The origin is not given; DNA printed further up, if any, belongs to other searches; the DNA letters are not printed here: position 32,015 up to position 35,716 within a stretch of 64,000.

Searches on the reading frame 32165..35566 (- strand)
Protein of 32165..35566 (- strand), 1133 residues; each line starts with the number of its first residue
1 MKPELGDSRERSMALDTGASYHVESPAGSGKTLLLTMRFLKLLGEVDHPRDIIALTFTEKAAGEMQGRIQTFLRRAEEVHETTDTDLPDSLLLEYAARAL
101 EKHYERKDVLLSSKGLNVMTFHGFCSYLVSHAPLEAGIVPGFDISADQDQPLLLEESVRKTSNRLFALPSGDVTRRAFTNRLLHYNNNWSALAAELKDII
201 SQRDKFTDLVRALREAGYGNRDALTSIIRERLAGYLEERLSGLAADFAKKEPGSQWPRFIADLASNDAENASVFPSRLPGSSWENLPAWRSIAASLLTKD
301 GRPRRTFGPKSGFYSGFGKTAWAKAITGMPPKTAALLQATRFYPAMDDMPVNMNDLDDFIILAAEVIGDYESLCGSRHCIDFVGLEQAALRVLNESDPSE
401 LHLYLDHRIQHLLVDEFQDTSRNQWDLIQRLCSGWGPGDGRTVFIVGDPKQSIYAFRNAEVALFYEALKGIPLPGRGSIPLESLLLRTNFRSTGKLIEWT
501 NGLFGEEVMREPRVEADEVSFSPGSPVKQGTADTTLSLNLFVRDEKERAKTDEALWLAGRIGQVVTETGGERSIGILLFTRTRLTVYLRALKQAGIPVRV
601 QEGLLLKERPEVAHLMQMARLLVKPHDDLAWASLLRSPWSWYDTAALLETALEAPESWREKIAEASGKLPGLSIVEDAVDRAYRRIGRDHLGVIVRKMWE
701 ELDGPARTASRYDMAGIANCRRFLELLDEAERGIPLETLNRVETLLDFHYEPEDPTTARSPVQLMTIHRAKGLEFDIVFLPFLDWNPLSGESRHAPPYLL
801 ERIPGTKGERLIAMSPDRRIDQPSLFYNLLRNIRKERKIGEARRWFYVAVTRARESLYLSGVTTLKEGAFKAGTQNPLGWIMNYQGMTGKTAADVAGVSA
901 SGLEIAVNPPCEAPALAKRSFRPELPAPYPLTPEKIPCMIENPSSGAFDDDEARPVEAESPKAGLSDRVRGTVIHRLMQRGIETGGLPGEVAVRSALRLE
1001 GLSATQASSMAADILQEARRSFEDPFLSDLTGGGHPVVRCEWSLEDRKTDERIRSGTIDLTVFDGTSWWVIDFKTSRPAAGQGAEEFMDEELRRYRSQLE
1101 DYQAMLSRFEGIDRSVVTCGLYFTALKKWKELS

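Call 36: search_protein_families(library=pfam, proteins=[window:32165-35566:-], max_evalue=0.00001)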
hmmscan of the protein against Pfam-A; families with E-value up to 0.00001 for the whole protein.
window:32165-35566:- (1133 aa): 4 families
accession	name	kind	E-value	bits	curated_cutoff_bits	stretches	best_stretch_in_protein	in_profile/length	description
PF00580.27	UvrD-helicase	-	1.4e-45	156.6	23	2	361-467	167-266/271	UvrD/REP helicase N-terminal domain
PF13361.12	UvrD_C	-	1.7e-27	97.2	25.6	2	715-860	236-346/350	UvrD-like helicase C-terminal domain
PF13245.12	AAA_19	-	1.9e-12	48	25.1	0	408-457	90-134/134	AAA domain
PF13538.12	UvrD_C_2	-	1.1e-11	44.8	27.4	0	841-859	33-51/52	UvrD-like helicase C-terminal domain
